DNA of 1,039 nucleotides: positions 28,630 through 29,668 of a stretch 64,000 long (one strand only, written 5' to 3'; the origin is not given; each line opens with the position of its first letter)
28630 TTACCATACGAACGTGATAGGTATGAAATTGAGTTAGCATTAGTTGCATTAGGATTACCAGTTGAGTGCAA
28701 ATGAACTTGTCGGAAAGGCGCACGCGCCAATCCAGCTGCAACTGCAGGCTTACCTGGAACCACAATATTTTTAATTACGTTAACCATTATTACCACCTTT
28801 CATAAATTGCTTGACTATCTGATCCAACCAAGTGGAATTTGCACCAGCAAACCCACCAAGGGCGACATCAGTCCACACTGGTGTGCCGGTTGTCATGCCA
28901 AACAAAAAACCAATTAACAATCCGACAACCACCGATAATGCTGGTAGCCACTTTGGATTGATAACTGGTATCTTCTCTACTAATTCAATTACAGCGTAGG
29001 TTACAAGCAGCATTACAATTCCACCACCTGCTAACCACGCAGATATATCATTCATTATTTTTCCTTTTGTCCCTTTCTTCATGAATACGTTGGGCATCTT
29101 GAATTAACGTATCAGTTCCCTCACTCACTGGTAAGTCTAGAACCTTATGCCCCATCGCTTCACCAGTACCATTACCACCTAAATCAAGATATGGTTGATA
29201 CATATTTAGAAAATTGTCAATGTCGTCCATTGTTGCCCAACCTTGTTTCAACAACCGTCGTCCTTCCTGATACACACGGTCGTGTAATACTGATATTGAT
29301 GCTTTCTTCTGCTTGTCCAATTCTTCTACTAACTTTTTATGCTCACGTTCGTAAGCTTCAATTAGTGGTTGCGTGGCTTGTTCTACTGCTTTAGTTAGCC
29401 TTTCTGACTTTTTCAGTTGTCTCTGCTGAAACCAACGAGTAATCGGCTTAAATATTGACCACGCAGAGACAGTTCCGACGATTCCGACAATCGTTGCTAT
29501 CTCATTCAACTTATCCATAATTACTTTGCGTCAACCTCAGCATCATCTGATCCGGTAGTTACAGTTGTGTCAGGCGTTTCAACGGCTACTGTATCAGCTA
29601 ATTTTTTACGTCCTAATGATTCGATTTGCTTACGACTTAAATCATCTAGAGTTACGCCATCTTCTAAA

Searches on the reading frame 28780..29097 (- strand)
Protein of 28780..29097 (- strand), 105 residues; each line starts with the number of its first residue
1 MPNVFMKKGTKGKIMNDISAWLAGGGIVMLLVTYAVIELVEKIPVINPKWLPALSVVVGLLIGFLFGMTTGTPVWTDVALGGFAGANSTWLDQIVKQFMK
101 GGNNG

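Call 47: search_protein_families(library=phrogs, proteins=[window:28780-29097:-])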
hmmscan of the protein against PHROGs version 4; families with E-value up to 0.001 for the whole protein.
window:28780-29097:- (105 aa): 2 families
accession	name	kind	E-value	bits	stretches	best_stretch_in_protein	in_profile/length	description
phrog_1299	-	lysis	1.1e-07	32.5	1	27-97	11-82/100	holin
phrog_1129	-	lysis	3.9e-06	27.8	1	27-103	12-85/86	holin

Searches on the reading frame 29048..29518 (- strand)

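Call 47: search_protein_families(library=phrogs, proteins=[window:29048-29518:-])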
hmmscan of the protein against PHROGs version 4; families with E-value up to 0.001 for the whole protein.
window:29048-29518:- (156 aa): 4 families
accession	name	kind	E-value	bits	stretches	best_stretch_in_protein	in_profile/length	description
phrog_4105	-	unknown function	6.2e-19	69.2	1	47-133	14-100/103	-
phrog_4257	-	unknown function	3.1e-15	57.6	1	31-134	34-136/138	-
phrog_726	-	unknown function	0.00044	21.2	1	15-69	36-95/154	-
phrog_32121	-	unknown function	0.00092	20.3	0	6-123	6-119/137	-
